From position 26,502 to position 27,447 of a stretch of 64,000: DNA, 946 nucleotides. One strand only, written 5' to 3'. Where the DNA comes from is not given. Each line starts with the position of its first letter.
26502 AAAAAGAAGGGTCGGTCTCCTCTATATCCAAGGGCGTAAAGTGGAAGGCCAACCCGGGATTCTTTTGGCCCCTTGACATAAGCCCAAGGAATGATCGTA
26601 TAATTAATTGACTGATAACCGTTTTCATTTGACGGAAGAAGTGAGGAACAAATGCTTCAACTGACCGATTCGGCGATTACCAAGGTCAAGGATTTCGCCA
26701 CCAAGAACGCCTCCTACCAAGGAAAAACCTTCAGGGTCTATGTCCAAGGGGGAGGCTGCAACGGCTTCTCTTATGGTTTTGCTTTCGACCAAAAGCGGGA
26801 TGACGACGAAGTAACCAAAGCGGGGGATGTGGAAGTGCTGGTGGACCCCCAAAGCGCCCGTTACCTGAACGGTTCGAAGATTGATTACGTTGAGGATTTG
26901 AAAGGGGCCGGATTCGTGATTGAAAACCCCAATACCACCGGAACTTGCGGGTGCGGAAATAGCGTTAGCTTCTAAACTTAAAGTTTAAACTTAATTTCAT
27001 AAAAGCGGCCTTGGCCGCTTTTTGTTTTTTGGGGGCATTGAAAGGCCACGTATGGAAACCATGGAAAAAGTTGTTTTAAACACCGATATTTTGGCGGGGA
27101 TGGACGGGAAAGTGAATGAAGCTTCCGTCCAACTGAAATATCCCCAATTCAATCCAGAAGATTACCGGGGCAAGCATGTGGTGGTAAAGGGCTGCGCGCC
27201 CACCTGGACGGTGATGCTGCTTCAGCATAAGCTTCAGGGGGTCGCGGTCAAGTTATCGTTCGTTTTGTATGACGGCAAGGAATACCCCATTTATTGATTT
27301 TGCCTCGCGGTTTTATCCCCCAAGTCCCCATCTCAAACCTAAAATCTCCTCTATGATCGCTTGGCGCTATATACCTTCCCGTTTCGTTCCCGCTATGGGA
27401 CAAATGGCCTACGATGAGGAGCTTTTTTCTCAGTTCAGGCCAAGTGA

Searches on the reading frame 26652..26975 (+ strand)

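Call 49: search_protein_families(library=pfam, proteins=[window:26652-26975:+], max_evalue=0.01)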
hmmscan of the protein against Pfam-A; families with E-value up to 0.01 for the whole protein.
window:26652-26975:+ (107 aa): 1 family
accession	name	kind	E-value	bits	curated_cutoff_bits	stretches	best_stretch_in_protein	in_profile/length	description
PF01521.26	Fe-S_biosyn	-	8.6e-18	65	26.3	1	2-103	3-110/110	Iron-sulphur cluster biosynthesis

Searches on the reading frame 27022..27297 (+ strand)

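Call 49: search_protein_families(library=pfam, proteins=[window:27022-27297:+], max_evalue=0.01)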
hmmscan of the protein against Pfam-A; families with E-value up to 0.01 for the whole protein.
window:27022-27297:+ (91 aa): 1 family
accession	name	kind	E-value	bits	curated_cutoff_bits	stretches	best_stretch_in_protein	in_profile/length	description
PF10652.14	DUF2480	-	0.00018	21.9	25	0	22-59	91-128/165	Protein of unknown function (DUF2480)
